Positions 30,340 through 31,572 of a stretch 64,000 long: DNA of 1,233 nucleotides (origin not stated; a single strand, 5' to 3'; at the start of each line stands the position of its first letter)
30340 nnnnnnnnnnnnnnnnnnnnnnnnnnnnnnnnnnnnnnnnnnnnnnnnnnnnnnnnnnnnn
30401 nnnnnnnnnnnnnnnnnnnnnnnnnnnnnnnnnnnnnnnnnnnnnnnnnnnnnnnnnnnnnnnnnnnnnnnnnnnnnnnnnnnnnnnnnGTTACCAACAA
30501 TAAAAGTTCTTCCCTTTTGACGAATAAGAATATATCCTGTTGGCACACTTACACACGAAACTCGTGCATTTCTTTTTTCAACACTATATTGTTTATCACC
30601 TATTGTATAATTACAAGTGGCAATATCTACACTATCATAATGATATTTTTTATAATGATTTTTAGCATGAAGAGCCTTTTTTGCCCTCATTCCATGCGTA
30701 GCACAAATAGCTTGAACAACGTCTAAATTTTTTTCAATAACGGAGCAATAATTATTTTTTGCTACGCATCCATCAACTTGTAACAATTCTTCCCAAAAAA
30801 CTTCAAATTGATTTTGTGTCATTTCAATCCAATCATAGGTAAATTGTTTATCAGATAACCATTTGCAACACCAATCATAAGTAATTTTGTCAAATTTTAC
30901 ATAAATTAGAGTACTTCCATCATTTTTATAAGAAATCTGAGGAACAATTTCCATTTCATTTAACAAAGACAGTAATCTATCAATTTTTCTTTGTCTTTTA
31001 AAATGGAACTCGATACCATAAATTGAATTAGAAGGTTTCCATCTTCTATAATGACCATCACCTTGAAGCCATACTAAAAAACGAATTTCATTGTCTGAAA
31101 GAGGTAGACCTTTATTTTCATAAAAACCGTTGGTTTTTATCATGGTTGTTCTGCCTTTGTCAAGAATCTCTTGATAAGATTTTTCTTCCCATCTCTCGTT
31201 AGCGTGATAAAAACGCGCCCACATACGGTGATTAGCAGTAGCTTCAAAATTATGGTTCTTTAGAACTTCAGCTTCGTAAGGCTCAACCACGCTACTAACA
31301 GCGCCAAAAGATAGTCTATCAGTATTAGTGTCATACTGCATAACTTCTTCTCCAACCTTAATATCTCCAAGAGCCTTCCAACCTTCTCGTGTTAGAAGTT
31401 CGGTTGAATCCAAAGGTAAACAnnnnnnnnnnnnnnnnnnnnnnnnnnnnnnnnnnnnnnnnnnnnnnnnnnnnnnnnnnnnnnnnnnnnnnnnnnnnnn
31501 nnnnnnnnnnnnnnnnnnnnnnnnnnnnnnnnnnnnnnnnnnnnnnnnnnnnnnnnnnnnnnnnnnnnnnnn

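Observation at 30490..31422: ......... intein inserted at the zinc-ligand cysteine of the endolysin amidase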

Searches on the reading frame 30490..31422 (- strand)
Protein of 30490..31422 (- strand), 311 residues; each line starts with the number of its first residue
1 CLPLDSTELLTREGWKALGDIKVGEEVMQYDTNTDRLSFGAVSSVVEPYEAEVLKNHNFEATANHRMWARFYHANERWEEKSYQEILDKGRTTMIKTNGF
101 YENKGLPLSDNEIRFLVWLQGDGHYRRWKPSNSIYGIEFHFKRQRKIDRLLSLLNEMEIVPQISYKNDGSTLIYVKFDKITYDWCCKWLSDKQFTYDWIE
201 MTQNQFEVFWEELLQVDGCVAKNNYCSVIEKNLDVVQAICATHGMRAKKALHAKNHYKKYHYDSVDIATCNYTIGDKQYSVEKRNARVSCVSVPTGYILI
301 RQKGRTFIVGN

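Call 4: search_protein_families(library=pfam, proteins=[window:30490-31422:-], max_evalue=1)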
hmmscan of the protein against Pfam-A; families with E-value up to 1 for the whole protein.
seq(311 aa): 1 family
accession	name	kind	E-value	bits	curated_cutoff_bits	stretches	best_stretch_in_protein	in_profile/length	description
PF14527.11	LAGLIDADG_WhiA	-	0.079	13.5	23.2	1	129-180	17-67/93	WhiA LAGLIDADG-like domain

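Call 5: search_protein_families(library=ncbifam, proteins=[window:30490-31422:-], max_evalue=1)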
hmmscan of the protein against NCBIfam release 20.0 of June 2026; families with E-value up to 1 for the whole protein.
seq(311 aa): 0 families

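Call 8: search_dna_similar(query=window:30490-31422:-, collection=phages, mode=protein, max_rows=40, max_evalue=0.001)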
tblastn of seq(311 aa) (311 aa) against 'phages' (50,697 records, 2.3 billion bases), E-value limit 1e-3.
Records with a match: 275; places in all: 282; records where one place covers at least 80% of the query: 260.
Best place of each record, by identity: <60% 275.
By first word of the organism name: Mycobacterium 146; Staphylococcus 44; Escherichia 19; Pseudomonas 11; Salmonella 6; Enterocloster 6; Prevotella 6; Acinetobacter 5; Pectobacterium 4; Vibrio 4; and 12 more.
By host as written in the record: Mycobacterium smegmatis mc2 155 108; Mycobacterium smegmatis mc#155 21; - 17; Staphylococcus aureus 16; Pseudomonas syringae pv. porri LMG 28495 8; Escherichia coli 7; Escherichia coli K-12 MG1655 6; Prevotella sp. 6; and 44 more.
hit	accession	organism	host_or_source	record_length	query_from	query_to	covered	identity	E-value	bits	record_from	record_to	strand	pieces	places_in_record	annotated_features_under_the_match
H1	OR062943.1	Escherichia phage 241Ecol014PP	Escherichia coli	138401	7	311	98%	27.9%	6e-19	93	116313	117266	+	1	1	DNA/RNA polymerase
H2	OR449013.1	Escherichia phage Mangalyan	Escherichia fergusonii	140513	7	311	98%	27.6%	6e-19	93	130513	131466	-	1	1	DNA-directed DNA polymerase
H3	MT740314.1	Escherichia phage JEP1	Escherichia coli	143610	7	311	98%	27.6%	7e-19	93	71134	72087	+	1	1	DNA polymerase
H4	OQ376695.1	Escherichia phage YP-6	Escherichia coli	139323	7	311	98%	27.6%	1e-18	92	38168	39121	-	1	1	hypothetical protein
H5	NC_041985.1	Mycobacterium phage Switzer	Mycobacterium smegmatis mc2 155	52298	1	311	100%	27.0%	2e-13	77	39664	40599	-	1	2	56: PhoH-like phosphate starvation-inducible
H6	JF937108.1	Mycobacterium phage Switzer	Mycobacterium smegmatis mc2 155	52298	1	311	100%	27.0%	2e-13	77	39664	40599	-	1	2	56: DNA primase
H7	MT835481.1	Bacteriophage sp.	human fecal samples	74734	1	311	100%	26.9%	7e-17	87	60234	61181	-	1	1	record has no annotation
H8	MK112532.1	Mycobacterium phage Bones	Mycobacterium smegmatis mc2 155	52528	1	311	100%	26.4%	1e-13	77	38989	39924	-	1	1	55: DNA primase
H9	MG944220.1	Mycobacterium phage Ruotula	Mycobacterium smegmatis mc2 155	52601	1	311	100%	26.4%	5e-14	78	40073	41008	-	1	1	57: DNA primase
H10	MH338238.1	Mycobacterium phage Michley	Mycobacterium smegmatis mc2 155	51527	1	311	100%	26.4%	6e-14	78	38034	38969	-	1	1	54: DNA primase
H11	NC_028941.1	Mycobacterium phage Turj99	Mycobacterium smegmatis mc2 155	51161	1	311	100%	26.4%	6e-14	78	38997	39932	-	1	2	intein-containing topoisomerase primase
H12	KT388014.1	Mycobacterium phage Turj99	Mycobacterium smegmatis mc2 155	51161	1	311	100%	26.4%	6e-14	78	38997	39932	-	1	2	intein-containing topoisomerase primase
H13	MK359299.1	Mycobacterium phage Petp2012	Mycobacterium smegmatis mc2 155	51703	1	311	100%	26.4%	7e-14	78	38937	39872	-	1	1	56: DNA primase/polymerase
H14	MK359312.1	Mycobacterium phage Fushigi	Mycobacterium smegmatis mc2 155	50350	1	311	100%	26.4%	7e-14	78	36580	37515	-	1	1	53: DNA primase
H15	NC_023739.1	Mycobacterium phage BillKnuckles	Mycobacterium smegmatis mc2 155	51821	1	311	100%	26.4%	7e-14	78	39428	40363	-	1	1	54: DNA primase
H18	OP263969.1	Staphylococcus phage Koomba-kaat_1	Staphylococcus aureus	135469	5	311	99%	26.6%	2e-18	92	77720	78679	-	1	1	ribonucleotide reductase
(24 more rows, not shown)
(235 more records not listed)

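Call 23: search_solved_structures(query=A1, max_evalue=1, show_alignments=2)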
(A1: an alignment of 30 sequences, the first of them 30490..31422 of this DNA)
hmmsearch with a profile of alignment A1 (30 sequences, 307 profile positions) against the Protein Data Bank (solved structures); distinct sequences matched with E-value up to 1: 15.
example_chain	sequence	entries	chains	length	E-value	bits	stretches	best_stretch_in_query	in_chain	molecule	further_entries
6zgq_A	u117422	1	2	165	8.6e-06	28.4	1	7-111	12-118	AceL NrdHF-1-1 Intein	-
2lwy_A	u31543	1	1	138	0.0035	19.9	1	7-93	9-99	BACTERIAL INTEIN-LIKE DOMAIN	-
3ifj_A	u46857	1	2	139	0.012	18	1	8-57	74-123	Endonuclease PI-MtuI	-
7cfv_A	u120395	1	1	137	0.013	18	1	9-65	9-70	Spl DnaX mini-intein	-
2in0_A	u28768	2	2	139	0.02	17.4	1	8-57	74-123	Endonuclease PI-MtuI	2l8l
2in9_A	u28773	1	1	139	0.02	17.4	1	8-57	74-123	Endonuclease PI-MtuI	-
5k08_A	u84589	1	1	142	0.02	17.3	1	8-57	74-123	RecA mini intein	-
3igd_A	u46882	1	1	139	0.02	17.3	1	8-57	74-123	Endonuclease PI-MtuI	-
5i0a_A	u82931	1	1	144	0.021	17.3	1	8-57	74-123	Intein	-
2in8_A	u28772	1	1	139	0.033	16.7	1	8-55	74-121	Endonuclease PI-MtuI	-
6y75_B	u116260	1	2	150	0.059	15.8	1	16-75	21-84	NAD(P)(+)--arginine ADP-ribosyltransferase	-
6y75_A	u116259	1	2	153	0.062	15.7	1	16-75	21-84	NAD(P)(+)--arginine ADP-ribosyltransferase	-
6tmm_BBB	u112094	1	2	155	0.064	15.7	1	16-75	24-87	NAD(P)(+)--arginine ADP-ribosyltransferase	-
6tmm_AAA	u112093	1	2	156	0.065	15.7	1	16-75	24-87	NAD(P)(+)--arginine ADP-ribosyltransferase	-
1zyn_A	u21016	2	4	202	0.68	12.3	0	204-243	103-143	Alkyl hydroperoxide reductase subunit F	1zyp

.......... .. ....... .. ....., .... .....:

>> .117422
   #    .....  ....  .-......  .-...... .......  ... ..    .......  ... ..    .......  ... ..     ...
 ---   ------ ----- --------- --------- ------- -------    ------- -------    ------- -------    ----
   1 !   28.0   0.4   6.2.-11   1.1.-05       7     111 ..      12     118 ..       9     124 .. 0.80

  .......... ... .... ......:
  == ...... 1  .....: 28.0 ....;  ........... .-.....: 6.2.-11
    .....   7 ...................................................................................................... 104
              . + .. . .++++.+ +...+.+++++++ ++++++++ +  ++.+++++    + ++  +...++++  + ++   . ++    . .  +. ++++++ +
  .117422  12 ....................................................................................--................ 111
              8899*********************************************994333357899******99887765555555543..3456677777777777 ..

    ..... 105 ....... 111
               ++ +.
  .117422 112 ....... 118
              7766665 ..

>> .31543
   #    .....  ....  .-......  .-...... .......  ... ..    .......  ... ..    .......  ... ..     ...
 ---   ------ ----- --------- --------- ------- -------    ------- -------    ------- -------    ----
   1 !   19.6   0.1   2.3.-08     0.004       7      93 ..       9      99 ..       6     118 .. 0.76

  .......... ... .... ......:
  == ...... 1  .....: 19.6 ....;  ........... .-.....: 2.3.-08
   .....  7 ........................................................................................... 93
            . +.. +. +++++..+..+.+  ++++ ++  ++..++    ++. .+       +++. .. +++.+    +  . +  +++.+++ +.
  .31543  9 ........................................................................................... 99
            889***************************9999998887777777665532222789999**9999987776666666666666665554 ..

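Call 25: get_annotated_region(hit=H11, flank=1500)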
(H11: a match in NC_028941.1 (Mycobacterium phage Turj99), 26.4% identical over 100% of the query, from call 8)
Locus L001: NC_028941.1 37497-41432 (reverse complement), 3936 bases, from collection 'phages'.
description: Mycobacterium phage Turj99, complete genome.
organism: Mycobacterium phage Turj99 (NCBI taxid 1701849)
taxonomy: Viruses; Duplodnaviria; Heunggongvirae; Uroviricota; Caudoviricetes; Fromanvirus
host: Mycobacterium smegmatis mc2 155; source: soil; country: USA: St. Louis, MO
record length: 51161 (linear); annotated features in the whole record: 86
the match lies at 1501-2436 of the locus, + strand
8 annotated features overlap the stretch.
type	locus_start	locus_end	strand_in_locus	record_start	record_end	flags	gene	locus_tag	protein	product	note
CDS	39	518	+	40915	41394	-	-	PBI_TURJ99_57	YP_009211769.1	endonuclease VII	Endonuclease VII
CDS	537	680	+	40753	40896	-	-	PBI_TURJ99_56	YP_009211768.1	hypothetical protein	-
CDS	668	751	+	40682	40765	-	-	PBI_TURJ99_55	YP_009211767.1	hypothetical protein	-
CDS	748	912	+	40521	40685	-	-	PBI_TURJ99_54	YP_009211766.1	hypothetical protein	-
CDS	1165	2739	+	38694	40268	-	-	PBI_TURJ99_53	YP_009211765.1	intein-containing topoisomerase primase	Intein-containing topoisomerase primase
CDS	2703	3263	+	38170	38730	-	-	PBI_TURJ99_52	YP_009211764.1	phosphofructokinase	Primase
CDS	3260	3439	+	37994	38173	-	-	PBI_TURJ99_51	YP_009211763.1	hypothetical protein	-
CDS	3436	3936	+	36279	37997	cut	-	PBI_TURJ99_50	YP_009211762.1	metallo-phosphoesterase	-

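Call 26: get_annotated_region(hit=H1, flank=1500)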
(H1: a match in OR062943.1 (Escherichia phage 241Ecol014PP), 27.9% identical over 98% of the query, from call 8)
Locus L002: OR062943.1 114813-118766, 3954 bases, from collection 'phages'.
description: Escherichia phage 241Ecol014PP, complete genome.
organism: Escherichia phage 241Ecol014PP (NCBI taxid 3070621)
taxonomy: Viruses; Duplodnaviria; Heunggongvirae; Uroviricota; Caudoviricetes; Vequintavirinae; Vequintavirus
host: Escherichia coli; source: -; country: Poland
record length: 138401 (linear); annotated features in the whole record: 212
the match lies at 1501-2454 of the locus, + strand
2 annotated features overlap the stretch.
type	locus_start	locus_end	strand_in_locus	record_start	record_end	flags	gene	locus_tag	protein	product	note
CDS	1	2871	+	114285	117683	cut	-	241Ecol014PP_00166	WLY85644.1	DNA/RNA polymerase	-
CDS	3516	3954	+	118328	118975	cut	-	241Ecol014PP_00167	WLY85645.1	HNH endonuclease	-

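Call 27: get_annotated_region(hit=H18, flank=1500)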
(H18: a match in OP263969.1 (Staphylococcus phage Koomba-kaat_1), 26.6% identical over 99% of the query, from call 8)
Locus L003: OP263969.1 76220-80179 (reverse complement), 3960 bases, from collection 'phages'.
description: Staphylococcus phage Koomba-kaat_1, complete genome.
organism: Staphylococcus phage Koomba-kaat_1 (NCBI taxid 2980087)
taxonomy: Viruses; Duplodnaviria; Heunggongvirae; Uroviricota; Caudoviricetes; Herelleviridae; Twortvirinae; Silviavirus
host: Staphylococcus aureus; source: wastewater; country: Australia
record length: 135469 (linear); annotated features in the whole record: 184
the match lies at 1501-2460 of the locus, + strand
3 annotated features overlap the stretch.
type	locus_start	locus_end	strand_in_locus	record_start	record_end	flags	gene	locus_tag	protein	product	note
CDS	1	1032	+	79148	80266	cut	-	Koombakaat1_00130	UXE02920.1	ribonucleoside diphosphate reductase small subunit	-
CDS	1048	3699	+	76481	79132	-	-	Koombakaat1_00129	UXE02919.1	ribonucleotide reductase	-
CDS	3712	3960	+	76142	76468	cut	-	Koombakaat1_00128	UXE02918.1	hypothetical protein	-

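Call 34: predict_structure(alignment_id=A1)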
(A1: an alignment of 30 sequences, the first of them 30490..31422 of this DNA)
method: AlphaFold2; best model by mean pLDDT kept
length: 311 residues; sequences in the alignment: 30
mean_pLDDT: 94.9   pTM: 0.91
mean pLDDT of the five models: 94.9, 94.6, 94.5, 94.4, 94.1
residues with pLDDT >= 90: 281; 70-90: 23; 50-70: 7; < 50: 0
segments of 3 or more residues with pLDDT < 50: none
pLDDT, mean of each block of 10 residues (from residue 1): 98 98 98 98 98 97 98 89 96 96 97 98 92 91 97 97 97 92 94 97 98 96 94 98 96 64 91 94 98 98 97 92
secondary structure, 60 per line:
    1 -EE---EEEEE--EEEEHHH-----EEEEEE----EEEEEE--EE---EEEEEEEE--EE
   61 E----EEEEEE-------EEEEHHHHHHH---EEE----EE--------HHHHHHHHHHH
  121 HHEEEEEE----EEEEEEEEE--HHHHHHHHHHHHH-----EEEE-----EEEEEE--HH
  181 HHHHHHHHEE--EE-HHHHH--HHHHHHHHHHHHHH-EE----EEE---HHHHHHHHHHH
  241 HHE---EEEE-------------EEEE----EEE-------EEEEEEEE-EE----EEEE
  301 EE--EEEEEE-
elements in order: E7-11 E14-17 E26-31 E36-41 E49-56 E59-61 E66-71 E79-82 H83-89 E93-95 H110-122 E123-128 E133-141 H144-156 E162-165 E171-176 H179-188 H196-200 H203-216 E224-226 H230-242 E247-250 E264-267 E272-274 E282-289 E297-302 E305-310

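Call 36: search_protein_families(library=phrogs, proteins=[window:30490-31422:-], max_evalue=0.001)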
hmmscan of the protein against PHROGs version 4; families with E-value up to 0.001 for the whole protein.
window:30490-31422:- (311 aa): 3 families
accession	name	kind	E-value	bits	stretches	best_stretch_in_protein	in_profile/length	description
phrog_12229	-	DNA, RNA and nucleotide metabolism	1.8e-09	37.6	1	103-311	272-471/577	ribonucleotide reductase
phrog_32482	-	other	2e-07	31.1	0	101-311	185-405/589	PhoH-like phosphate starvation-inducible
phrog_21587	-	unknown function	0.00056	19.2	1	7-70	580-648/706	-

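Call 37: fold_search(model_id=the predicted structure, library=pdb)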
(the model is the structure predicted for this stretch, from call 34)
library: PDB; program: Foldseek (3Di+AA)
matches with E <= 10: 1061; with E <= 0.001: 49
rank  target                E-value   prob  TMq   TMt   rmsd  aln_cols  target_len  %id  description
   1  7qsu                  6.9e-11  1.00  0.67  0.58   5.5       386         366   12  Crystal structure of homing endonuclease-associated TliVMA intein (C1A, d333-339) (released 2022-03-30)
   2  7qst                  7.1e-10  1.00  0.60  0.53   6.1       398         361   12  Crystal structure of homing endonuclease-associated PhoVMA intein (C1A) (released 2022-03-30)
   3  1dq3                  1.8e-09  1.00  0.64  0.47   6.7       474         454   11  CRYSTAL STRUCTURE OF AN ARCHAEAL INTEIN-ENCODED HOMING ENDONUCLEASE PI-PFUI (released 2000-07-05)
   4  7qss                  2.2e-09  1.00  0.64  0.49   6.8       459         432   10  Crystal structure of homing endonuclease-associated TliVMA intein (C1A) (released 2022-03-30)
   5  1vde_A                6.5e-08  1.00  0.55  0.42   8.0       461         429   10  PI-SCEI, A HOMING ENDONUCLEASE WITH PROTEIN SPLICING ACTIVITY (released 1998-04-08)
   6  1jva_B                8.2e-08  1.00  0.58  0.44   7.2       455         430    8  CRYSTAL STRUCTURE OF THE VMA1-DERIVED ENDONUCLEASE BEARING THE N AND C EXTEIN PROPEPTIDES (released 2002-08-29)
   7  1um2_B                3.3e-07  1.00  0.62  0.48   6.8       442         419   10  Crystal Structure of the Vma1-Derived Endonuclease with the Ligated Extein Segment (released 2004-09-22)
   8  1jva_A                3.5e-07  1.00  0.58  0.45   7.6       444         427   10  CRYSTAL STRUCTURE OF THE VMA1-DERIVED ENDONUCLEASE BEARING THE N AND C EXTEIN PROPEPTIDES (released 2002-08-29)
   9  1um2_A                4.0e-07  1.00  0.57  0.46   7.4       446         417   12  Crystal Structure of the Vma1-Derived Endonuclease with the Ligated Extein Segment (released 2004-09-22)
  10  2cw7                  2.2e-06  1.00  0.59  0.38   9.7       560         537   10  Crystal structure of intein homing endonuclease II (released 2006-04-18)
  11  2vs7_G                4.9e-06  1.00  0.39  0.64   3.9       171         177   15  The crystal structure of I-DmoI in complex with DNA and Ca (released 2008-11-11)
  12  1b24                  6.6e-06  1.00  0.39  0.64   4.1       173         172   16  I-DMOI, INTRON-ENCODED ENDONUCLEASE (released 1999-03-24)
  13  5akf_I                7.4e-06  1.00  0.39  0.64   3.9       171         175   15  THE CRYSTAL STRUCTURE OF I-DMOI Q42AK120M IN COMPLEX WITH ITS TARGET DNA NICKED IN THE CODING STRAND A AND IN THE PRES (released 2015-06-17)
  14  5ak9_J                7.9e-06  1.00  0.39  0.62   3.9       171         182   15  THE CRYSTAL STRUCTURE OF I-DMOI Q42AK120M IN COMPLEX WITH ITS TARGET DNA IN THE PRESENCE OF 2MM MN (released 2015-06-17)
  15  5akf_E                7.9e-06  1.00  0.38  0.62   4.1       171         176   15  THE CRYSTAL STRUCTURE OF I-DMOI Q42AK120M IN COMPLEX WITH ITS TARGET DNA NICKED IN THE CODING STRAND A AND IN THE PRES (released 2015-06-17)
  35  2vs7_D                3.6e-05  1.00  0.39  0.59   4.0       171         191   15  The crystal structure of I-DmoI in complex with DNA and Ca (released 2008-11-11)
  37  2vs7_A                4.3e-05  1.00  0.39  0.64   3.7       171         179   15  The crystal structure of I-DmoI in complex with DNA and Ca (released 2008-11-11)
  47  6zgq_A                8.1e-04  1.00  0.31  0.59  14.8       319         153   10  AceL NrdHF class 3 split intein GSH linked splice inactive variant - C124A, N146A (released 2020-09-16)
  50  6zgq_B                1.2e-03  1.00  0.31  0.60  14.4       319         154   10  AceL NrdHF class 3 split intein GSH linked splice inactive variant - C124A, N146A (released 2020-09-16)
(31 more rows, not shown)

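Call 44: find_related_loci(query=A1, collection=genome_contigs, flank=3000)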
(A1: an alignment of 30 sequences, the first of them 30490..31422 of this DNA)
Query A1 (311 aa) in genome_contigs; peptide patterns used: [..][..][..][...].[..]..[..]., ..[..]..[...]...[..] (x = any residue, [..] = any of these).
167 stretches matched a pattern; 55 encode a relative of the query (tblastn E <= 1e-3); 55 distinct loci.
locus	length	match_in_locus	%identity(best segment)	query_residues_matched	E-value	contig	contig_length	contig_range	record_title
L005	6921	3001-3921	42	2-311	4e-72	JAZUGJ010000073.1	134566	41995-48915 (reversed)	MAG: Paludibacteraceae bacterium isolate T1900045285_TH20190055.MAGScoT_cleanbin_000082 SGB_5991_k141_2937759, whole gen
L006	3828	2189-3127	35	1-311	4e-48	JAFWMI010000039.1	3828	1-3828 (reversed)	MAG: Atopobiaceae bacterium isolate RGIG5870 Sheep_Jejunum-2__c41203, whole genome shotgun sequence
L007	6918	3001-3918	35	1-311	3e-42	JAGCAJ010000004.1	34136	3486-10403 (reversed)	Candidatus Saccharibacteria bacterium isolate RGIG9611 Yak_Duodenum-1__c59391, whole genome shotgun sequence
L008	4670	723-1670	26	5-311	3e-22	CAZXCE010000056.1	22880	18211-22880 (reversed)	MAG TPA_asm: uncultured Clostridia bacterium isolate SRP287051_co1_196 genome assembly, contig: NODE_3294_length_22880_c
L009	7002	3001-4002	27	5-311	4e-21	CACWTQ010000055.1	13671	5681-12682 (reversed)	MAG: uncultured Ruminococcus sp. isolate RUG10904 genome assembly, contig: RUG10904_asm_55, whole genome shotgun sequenc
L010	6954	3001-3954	25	7-311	5e-19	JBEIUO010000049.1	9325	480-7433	MAG: Phycisphaeraceae bacterium isolate Sample-111-S82-bin-109 Sample_111_S82-bin_109-k141_2511334, whole genome shotgun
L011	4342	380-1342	25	1-311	1e-17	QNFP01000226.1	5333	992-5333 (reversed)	MAG: Gammaproteobacteria bacterium isolate B33_G6 B33_Guay6_scaffold_19742, whole genome shotgun sequence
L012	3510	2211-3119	28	1-311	2e-17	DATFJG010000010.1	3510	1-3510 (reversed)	MAG TPA_asm: Clostridia bacterium isolate SMAG_U9138 k141_494122, whole genome shotgun sequence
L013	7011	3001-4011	25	1-311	5e-17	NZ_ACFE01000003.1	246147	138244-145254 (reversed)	Lancefieldella rimae ATCC 49626 contig00006, whole genome shotgun sequence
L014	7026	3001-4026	26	5-311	2e-15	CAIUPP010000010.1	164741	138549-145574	MAG: uncultured planctomycete isolate AM-2014_bin-0320 genome assembly, contig: bin-0320:010/154, whole genome shotgun s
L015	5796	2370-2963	30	108-311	6e-14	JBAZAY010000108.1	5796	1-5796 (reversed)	MAG: Gallionella sp. isolate SO_2017_GW1_10 NODE_52630_length_5796_cov_0.695361_OW334_2017, whole genome shotgun sequenc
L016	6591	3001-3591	25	114-311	2e-13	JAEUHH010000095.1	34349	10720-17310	MAG: Verrucomicrobiales bacterium isolate new MAG-12 k141_1041935, whole genome shotgun sequence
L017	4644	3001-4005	22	5-311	1e-11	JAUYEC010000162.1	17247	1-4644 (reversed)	MAG: Candidatus Omnitrophota bacterium isolate C20_metabat.bin.9 C20_k141_207463, whole genome shotgun sequence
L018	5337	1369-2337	22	5-311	1e-10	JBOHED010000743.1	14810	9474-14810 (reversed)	MAG: Actinopolymorphaceae bacterium isolate SC-S_metawrap_bin.100 k127_1091519, whole genome shotgun sequence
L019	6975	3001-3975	23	7-311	3e-10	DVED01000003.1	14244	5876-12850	MAG TPA_asm: Oscillatoriales cyanobacterium M59_W2019_021 k99_143845, whole genome shotgun sequence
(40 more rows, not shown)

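Call 67: search_protein_representatives(protein=window:30490-31422:-)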
Query: 311 residues. Proteins with E-value up to 0.001 (for the whole library): 3010; up to 1e-10: 693; up to 1e-30: 97. The best 150 are listed.
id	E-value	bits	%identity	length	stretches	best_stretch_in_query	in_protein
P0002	3.4e-124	430.7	64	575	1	1-311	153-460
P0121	4.5e-97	341.6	39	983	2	1-311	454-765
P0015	1.2e-85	304.1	51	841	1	1-311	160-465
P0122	1.6e-84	300.4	50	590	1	1-311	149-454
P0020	1.9e-83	296.9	51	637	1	1-311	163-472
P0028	5.9e-78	278.8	50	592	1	1-311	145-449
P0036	5.2e-76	272.4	45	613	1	1-311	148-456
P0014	4.4e-74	266.1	46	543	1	1-311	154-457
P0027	1.1e-73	264.8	49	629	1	1-311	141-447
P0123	1.1e-72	261.5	46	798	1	1-311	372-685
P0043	2.2e-70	254.0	44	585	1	1-311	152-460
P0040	6.2e-69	249.2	46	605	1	1-311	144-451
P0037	1.9e-68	247.6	47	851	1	1-311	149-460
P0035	2.8e-68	247.0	44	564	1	1-311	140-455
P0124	1.3e-67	244.8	46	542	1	1-311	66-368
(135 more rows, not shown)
